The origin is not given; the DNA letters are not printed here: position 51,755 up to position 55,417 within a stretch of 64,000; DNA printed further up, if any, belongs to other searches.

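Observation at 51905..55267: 1120-aa secreted protein combining a LamG/DUF1080-like domain, a beta-propeller and three CxxCH motifs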

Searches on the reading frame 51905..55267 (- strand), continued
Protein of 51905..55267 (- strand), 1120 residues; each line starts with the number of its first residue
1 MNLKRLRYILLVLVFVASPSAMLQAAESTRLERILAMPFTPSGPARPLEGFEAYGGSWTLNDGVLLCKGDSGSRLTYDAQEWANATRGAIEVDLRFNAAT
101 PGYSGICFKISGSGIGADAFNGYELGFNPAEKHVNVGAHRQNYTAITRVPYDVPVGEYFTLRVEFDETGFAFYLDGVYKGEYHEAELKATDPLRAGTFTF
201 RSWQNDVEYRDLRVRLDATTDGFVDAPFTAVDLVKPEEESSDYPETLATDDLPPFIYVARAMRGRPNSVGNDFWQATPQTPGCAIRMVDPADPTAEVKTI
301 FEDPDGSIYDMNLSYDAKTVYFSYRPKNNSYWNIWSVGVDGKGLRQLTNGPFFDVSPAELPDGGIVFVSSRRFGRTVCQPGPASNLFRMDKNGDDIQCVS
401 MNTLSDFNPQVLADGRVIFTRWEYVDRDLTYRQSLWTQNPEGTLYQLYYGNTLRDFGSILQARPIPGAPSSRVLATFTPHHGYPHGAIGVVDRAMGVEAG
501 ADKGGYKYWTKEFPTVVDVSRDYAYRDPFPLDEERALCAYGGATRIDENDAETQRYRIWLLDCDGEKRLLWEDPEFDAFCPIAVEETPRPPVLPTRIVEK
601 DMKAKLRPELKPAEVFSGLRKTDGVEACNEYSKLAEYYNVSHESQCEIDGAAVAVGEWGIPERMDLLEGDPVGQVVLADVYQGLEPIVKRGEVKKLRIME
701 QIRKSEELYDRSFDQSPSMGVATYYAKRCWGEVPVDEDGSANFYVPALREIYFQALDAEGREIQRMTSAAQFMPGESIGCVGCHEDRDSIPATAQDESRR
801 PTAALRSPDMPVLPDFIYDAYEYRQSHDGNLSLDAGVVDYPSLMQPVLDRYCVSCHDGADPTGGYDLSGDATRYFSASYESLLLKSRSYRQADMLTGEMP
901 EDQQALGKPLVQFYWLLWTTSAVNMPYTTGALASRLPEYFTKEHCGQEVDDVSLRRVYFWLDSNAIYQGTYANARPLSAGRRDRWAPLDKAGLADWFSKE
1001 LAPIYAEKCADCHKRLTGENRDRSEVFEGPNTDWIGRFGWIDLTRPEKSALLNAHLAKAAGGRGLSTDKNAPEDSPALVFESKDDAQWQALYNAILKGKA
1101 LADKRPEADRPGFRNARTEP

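Call 26: find_related_loci(query=A1, collection=genome_contigs, flank=10000)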
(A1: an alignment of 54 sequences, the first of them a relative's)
Query A1 (1120 aa) in genome_contigs; peptide patterns used: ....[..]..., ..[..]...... (x = any residue, [..] = any of these).
209 stretches matched a pattern; 202 encode a relative of the query (tblastn E <= 1e-3); the best 80 are kept; 80 distinct loci.
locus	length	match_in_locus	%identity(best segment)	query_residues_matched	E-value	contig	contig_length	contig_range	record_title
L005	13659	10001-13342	73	3-1120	0e+0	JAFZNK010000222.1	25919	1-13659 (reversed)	MAG: Thermoguttaceae bacterium isolate RGIG7925 Water_buffalos_Rumen-1__c863576, whole genome shotgun sequence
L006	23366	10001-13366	73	3-1120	0e+0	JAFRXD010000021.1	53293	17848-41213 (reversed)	MAG: Thermoguttaceae bacterium isolate RGIG2878 Goat_Omasum.Co__c461474, whole genome shotgun sequence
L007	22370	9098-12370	75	27-1120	0e+0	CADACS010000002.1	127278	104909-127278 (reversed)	MAG: uncultured planctomycete isolate RUG13182 genome assembly, contig: RUG13182_asm_2, whole genome shotgun sequence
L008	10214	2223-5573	73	7-1120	0e+0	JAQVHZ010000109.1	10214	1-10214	MAG: Thermoguttaceae bacterium isolate STE_28 NODE_16858_length_10214_cov_5.001586_Sandtown_E, whole genome shotgun sequ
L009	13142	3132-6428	72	20-1120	0e+0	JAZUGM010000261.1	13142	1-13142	MAG: Thermoguttaceae bacterium isolate T1900045285_TH20190055.MAGScoT_cleanbin_000039 SGB_5988_k141_1974791, whole genom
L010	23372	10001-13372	69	1-1120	0e+0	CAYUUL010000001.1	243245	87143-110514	MAG TPA_asm: uncultured Planctomycetaceae bacterium isolate binchicken_co354_63 genome assembly, contig: NODE_4_length_2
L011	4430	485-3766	69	21-1120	0e+0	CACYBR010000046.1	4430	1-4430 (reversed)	MAG: uncultured planctomycete isolate RUG11796 genome assembly, contig: RUG11796_asm_46, whole genome shotgun sequence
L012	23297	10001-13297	67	9-1120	0e+0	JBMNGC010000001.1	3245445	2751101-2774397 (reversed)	MAG: Thermoguttaceae bacterium isolate SBF912LR0HQ0207 contig_1684, whole genome shotgun sequence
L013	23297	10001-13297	67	20-1120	0e+0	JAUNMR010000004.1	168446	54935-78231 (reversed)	MAG: Planctomycetia bacterium isolate S32M_St_metabat_111 NODE_42_length_168446_cov_33.238772, whole genome shotgun sequ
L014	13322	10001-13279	66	11-1120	0e+0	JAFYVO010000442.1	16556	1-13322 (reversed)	MAG: Thermoguttaceae bacterium isolate RGIG7461 Water_buffalos_Colon-1__c977654, whole genome shotgun sequence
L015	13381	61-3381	66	15-1120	0e+0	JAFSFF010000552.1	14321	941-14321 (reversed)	MAG: Thermoguttaceae bacterium isolate RGIG3088 Goat_Rectum-5__c616051, whole genome shotgun sequence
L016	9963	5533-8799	66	31-1120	0e+0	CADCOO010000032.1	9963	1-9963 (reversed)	MAG: uncultured planctomycete isolate RUG14836 genome assembly, contig: RUG14836_asm_32, whole genome shotgun sequence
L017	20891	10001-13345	73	3-1120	0e+0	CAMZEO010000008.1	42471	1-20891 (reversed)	MAG TPA_asm: uncultured Planctomycetales bacterium isolate SRR10912533_bin.63_metaWRAP_v1.3_MAG genome assembly, contig:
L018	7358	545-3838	66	24-1120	0e+0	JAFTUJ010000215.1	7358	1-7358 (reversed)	MAG: Thermoguttaceae bacterium isolate RGIG4158 Roe_deer_Colon-1__c287161, whole genome shotgun sequence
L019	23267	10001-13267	67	24-1120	0e+0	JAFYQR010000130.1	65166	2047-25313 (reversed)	MAG: Thermoguttaceae bacterium isolate RGIG7334 Water_buffalos_Cecum-4__c481600, whole genome shotgun sequence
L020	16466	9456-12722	67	33-1120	0e+0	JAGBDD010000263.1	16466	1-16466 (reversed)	MAG: Thermoguttaceae bacterium isolate RGIG9010 Water_deer_Rectum-3__c567152, whole genome shotgun sequence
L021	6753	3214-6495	66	33-1120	0e+0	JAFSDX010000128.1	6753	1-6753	MAG: Thermoguttaceae bacterium isolate RGIG3054 Goat_Rectum-4__c378553, whole genome shotgun sequence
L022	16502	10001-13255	66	33-1120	0e+0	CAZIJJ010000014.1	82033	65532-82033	MAG TPA_asm: uncultured Planctomycetaceae bacterium isolate binchicken_co370_9 genome assembly, contig: NODE_424_length_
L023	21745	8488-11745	63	16-1120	0e+0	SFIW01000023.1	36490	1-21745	MAG: Planctomycetaceae bacterium isolate W1P25.044 Contig428, whole genome shotgun sequence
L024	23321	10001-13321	66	11-1120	0e+0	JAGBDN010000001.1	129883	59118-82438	MAG: Thermoguttaceae bacterium isolate RGIG9020 Water_deer_Rectum-4__c7, whole genome shotgun sequence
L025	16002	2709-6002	74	20-1120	0e+0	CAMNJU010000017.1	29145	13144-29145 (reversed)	MAG: uncultured Planctomycetales bacterium isolate SRR873597_bin.58_metaWRAP_v1.3_MAG genome assembly, contig: NODE.3284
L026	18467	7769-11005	64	23-1120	0e+0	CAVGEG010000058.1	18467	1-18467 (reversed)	Paratractidigestivibacter sp. isolate G02647-L1_cleanbin_000053 genome assembly, contig: Spades_G02647-L1_contig_2007, w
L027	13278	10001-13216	52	9-1120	0e+0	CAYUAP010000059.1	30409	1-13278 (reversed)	MAG TPA_asm: uncultured Planctomycetaceae bacterium isolate SRP192927_co1_14 genome assembly, contig: NODE_2595_length_3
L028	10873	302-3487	50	29-1120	0e+0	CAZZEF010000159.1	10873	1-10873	MAG TPA_asm: uncultured Planctomycetaceae bacterium isolate SRP192927_co4_759 genome assembly, contig: NODE_14630_length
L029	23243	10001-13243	51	21-1120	0e+0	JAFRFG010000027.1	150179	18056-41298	MAG: Thermoguttaceae bacterium isolate RGIG2416 Goat_Ileum-6__c87088, whole genome shotgun sequence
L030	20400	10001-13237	63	23-1120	0e+0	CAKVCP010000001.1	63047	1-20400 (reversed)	MAG: uncultured Thermoguttaceae bacterium isolate REFINED_METABAT215_TOP10_CONTIGS_1500_ASSEMBLY_K77_MERGED__Hadza_MoBio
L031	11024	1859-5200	68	1-1120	0e+0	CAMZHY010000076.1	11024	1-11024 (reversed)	MAG TPA_asm: uncultured Planctomycetaceae bacterium isolate SRR10912539_bin.44_metaWRAP_v1.3_MAG genome assembly, contig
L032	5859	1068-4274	46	9-1120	0e+0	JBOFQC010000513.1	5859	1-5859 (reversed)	MAG: Thermoguttaceae bacterium isolate WFFMC_MAG_220 k139_146469_flag=1_multi=4.0000_len=5859, whole genome shotgun sequ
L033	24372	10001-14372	47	13-1120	0e+0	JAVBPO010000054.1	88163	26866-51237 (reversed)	MAG: Thermoguttaceae bacterium isolate EPI_MAG_00141 c_000002355666, whole genome shotgun sequence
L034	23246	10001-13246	51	3-1120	0e+0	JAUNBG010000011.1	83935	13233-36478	MAG: Planctomycetia bacterium isolate S1R_St_28 NODE_75_length_83935_cov_23.984001, whole genome shotgun sequence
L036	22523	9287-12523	63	23-1120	0e+0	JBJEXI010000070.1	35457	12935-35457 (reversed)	MAG: Thermoguttaceae bacterium isolate PUUB40_bin.050 NODE_765_length_35457_cov_8.768714, whole genome shotgun sequence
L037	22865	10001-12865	46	48-1120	0e+0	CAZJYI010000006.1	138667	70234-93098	MAG TPA_asm: uncultured Victivallales bacterium isolate binchicken_co97_160 genome assembly, contig: NODE_254_length_138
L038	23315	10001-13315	68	9-1120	0e+0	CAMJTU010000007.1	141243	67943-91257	MAG: uncultured Planctomycetaceae bacterium isolate SRR12081293_bin.40_metaWRAP_v1.3_MAG genome assembly, contig: ERZ122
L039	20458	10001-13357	67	6-1120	0e+0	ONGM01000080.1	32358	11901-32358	uncultured planctomycete isolate RUG284 genome assembly, contig: k87_8785293, whole genome shotgun sequence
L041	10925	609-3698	43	10-1120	0e+0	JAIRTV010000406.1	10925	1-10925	MAG: Planctomycetaceae bacterium isolate Ct408_bin98 k119_5271703, whole genome shotgun sequence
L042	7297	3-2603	48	157-1120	0e+0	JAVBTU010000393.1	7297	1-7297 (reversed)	MAG: Thermoguttaceae bacterium isolate EPI_MAG_00259 c_000003324700, whole genome shotgun sequence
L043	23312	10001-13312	71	15-1120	0e+0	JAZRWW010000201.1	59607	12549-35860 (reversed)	MAG: Thermoguttaceae bacterium isolate T1900044951_TA20190004.MAGScoT_cleanbin_000049 SGB_3669_k141_1666785, whole genom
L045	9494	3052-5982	45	50-1120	0e+0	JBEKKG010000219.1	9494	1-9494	MAG: Planctomycetota bacterium isolate SPRUCE 341 SPRUCE_341_219, whole genome shotgun sequence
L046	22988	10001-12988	44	51-1120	0e+0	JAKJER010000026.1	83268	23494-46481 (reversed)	MAG: Planctomycetota bacterium isolate UR.bin180 UR_contig_466, whole genome shotgun sequence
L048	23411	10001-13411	50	8-1120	0e+0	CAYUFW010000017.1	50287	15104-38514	MAG TPA_asm: uncultured Pirellulaceae bacterium isolate SRP239243_co2_373 genome assembly, contig: NODE_857_length_50287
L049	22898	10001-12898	45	41-1120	0e+0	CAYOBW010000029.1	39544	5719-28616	MAG TPA_asm: uncultured Victivallales bacterium isolate SRP272421_co2_758 genome assembly, contig: NODE_1975_length_3954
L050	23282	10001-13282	49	48-1120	0e+0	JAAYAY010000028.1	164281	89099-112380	MAG: Planctomycetaceae bacterium isolate AS06rmzACSIP_219 60813_AS06, whole genome shotgun sequence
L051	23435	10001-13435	50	1-1120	0e+0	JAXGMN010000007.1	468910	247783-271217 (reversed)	MAG: Thermoguttaceae bacterium isolate AnMBR.bin233 bin233_7, whole genome shotgun sequence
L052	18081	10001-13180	50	88-1120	0e+0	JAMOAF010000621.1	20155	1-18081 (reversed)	MAG: Planctomycetota bacterium isolate Bin_67 Bin_67_scaffold_2302, whole genome shotgun sequence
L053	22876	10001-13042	45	10-1120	0e+0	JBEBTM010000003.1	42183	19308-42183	MAG: Thermogutta terrifontis isolate T2.bin.181 NODE_2602_length_42183_cov_4.564162, whole genome shotgun sequence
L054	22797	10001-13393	49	31-1120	0e+0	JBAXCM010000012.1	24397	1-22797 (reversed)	MAG: Verrucomicrobiota bacterium isolate ELA193 MAG193_12, whole genome shotgun sequence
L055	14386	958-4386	49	19-1120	0e+0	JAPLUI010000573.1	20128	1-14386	MAG: Verrucomicrobia bacterium isolate LacPavin_0419_WC70L_MAG_62_22 LacPavin_0419_WC70L_scaffold_841299, whole genome s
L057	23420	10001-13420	48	3-1120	0e+0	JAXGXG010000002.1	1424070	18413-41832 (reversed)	MAG: Thermoguttaceae bacterium isolate AnMBR.bin485 bin485_2, whole genome shotgun sequence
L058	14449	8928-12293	47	45-1120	0e+0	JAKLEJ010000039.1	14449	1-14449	MAG: Verrucomicrobia bacterium isolate RA.bin130 RA.bin130_39, whole genome shotgun sequence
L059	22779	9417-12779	47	41-1120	0e+0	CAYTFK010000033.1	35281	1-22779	MAG TPA_asm: uncultured Planctomycetaceae bacterium isolate binchicken_co43_353 genome assembly, contig: NODE_1827_lengt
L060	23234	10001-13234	53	1-1120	0e+0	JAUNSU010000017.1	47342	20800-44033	MAG: Planctomycetia bacterium isolate S4R_St_57 NODE_221_length_47342_cov_8.896420, whole genome shotgun sequence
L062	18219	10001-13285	46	51-1120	0e+0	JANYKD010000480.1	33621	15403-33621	MAG: Phycisphaerales bacterium isolate GL140_5_metabinner_131_sub GL140_5_k141_261487, whole genome shotgun sequence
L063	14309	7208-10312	47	6-1120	6e-167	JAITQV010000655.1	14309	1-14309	MAG: Planctomycetaceae bacterium isolate Roe453_bin113 k119_3260805, whole genome shotgun sequence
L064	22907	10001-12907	47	47-1120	9e-161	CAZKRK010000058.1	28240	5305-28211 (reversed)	MAG TPA_asm: uncultured Victivallales bacterium isolate binchicken_co97_363 genome assembly, contig: NODE_6790_length_28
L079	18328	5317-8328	48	6-1120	6e-177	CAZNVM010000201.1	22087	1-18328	MAG TPA_asm: uncultured Planctomycetaceae bacterium isolate SRP098377_co2_212 genome assembly, contig: k141_58889, whole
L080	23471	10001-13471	48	5-1120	0e+0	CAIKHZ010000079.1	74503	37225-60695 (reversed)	MAG: Akkermansiaceae bacterium isolate Umea1p3_bin-495 genome assembly, contig: bin-495:079/370, whole genome shotgun se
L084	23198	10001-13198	52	13-1120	0e+0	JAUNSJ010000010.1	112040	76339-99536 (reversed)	MAG: Planctomycetia bacterium isolate S4R_St_16 NODE_54_length_112040_cov_17.972568, whole genome shotgun sequence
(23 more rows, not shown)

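Call 40: predict_structure(alignment_id=A1)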
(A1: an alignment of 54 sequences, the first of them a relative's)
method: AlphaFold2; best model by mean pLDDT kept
length: 1120 residues; sequences in the alignment: 54
mean_pLDDT: 85.6   pTM: 0.80
mean pLDDT of the five models: 85.6, 84.5, 83.5, 81.2, 79.2
residues with pLDDT >= 90: 561; 70-90: 411; 50-70: 134; < 50: 14
segments of 3 or more residues with pLDDT < 50: 426-430
pLDDT, mean of each block of 10 residues (from residue 1): 63 64 68 90 79 88 91 91 92 96 95 84 96 96 91 96 95 96 89 93 94 83 71 82 92 97 84 85 97 94 96 97 92 96 95 94 95 62 86 93 75 94 55 84 88 77 93 92 90 87 91 78 92 97 71 87 95 94 96 92 93 84 66 87 83 85 88 92 88 94 61 53 75 94 93 93 83 89 63 56 92 92 89 88 93 85 87 85 77 73 84 65 77 92 90 94 75 73 85 92 92 77 59 72 92 91 88 89 94 96 86 76
secondary structure, 60 per line:
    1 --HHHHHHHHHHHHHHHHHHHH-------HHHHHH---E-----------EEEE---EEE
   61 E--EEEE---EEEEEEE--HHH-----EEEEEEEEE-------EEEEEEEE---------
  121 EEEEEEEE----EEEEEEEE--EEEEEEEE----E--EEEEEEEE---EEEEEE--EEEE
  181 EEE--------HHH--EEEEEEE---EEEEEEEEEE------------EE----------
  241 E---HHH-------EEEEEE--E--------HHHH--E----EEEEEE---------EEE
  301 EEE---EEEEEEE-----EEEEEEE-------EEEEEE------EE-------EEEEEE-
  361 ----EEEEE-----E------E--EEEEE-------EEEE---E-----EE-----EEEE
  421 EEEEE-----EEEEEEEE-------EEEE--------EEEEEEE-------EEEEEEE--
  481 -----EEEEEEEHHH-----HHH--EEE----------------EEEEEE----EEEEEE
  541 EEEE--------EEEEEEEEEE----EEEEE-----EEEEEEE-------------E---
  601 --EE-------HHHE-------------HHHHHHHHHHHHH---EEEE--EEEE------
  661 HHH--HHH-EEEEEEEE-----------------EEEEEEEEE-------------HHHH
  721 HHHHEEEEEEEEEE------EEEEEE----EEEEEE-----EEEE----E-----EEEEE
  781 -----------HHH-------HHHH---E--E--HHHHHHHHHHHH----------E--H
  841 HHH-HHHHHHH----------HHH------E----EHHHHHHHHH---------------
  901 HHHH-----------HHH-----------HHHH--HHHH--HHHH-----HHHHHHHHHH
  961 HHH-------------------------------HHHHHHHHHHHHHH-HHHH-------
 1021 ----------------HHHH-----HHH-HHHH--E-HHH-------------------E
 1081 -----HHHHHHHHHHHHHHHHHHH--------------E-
elements in order (helices of 4 or more, strands of 3 or more residues): H3-22 H30-35 E51-54 E58-61 E64-67 E71-77 E88-96 E104-111 E121-128 E133-140 E143-150 E158-165 E169-174 E177-183 E197-203 E207-216 E255-260 H272-275 E283-288 E298-303 E307-313 E319-325 E333-338 E354-359 E365-369 E385-389 E397-400 E417-425 E431-438 E446-449 E458-464 E472-478 E486-492 E506-508 E525-530 E535-544 E553-562 E567-571 E577-583 H629-641 E645-648 E651-654 E670-677 E695-703 H717-724 E725-734 E741-746 E751-756 E762-765 E776-780 H802-805 H815-826 H840-843 H845-851 H877-885 H901-904 H930-933 H936-939 H942-945 H951-963 H995-1008 H1010-1013 H1037-1040 H1050-1053 H1086-1104

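Call 41: search_protein_representatives(protein=window:51905-55267:-)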
Query: 1120 residues. Proteins with E-value up to 0.001 (for the whole library): 6341; up to 1e-10: 3095; up to 1e-30: 1164. The best 150 are listed.
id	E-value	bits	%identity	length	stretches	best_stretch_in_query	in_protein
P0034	0.0e+00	1258.2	54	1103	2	26-615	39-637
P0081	4.5e-296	1001.5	52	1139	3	667-1120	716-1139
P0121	3.1e-282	955.7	50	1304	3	669-1118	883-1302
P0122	9.1e-229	778.6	51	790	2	6-602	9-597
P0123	2.1e-228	777.4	68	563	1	10-501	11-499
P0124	2.0e-225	767.5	51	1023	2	670-1109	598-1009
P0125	9.1e-197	672.6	49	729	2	26-588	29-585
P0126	5.5e-192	656.8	47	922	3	673-1112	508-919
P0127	3.3e-189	647.6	51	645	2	672-1120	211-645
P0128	1.3e-182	625.8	48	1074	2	670-1116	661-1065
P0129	2.5e-180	618.2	46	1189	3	672-1066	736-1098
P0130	3.6e-169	581.2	45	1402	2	672-1070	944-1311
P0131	1.6e-167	575.8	46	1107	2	250-594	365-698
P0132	8.4e-162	556.8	45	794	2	252-593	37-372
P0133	9.9e-157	540.0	43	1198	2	243-593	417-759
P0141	3.9e-137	475.2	41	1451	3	252-594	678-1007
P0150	1.2e-126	440.4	39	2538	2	251-597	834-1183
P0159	3.3e-117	409.1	40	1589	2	208-597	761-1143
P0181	8.0e-85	301.9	41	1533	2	306-599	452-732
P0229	9.9e-75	268.5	37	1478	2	294-498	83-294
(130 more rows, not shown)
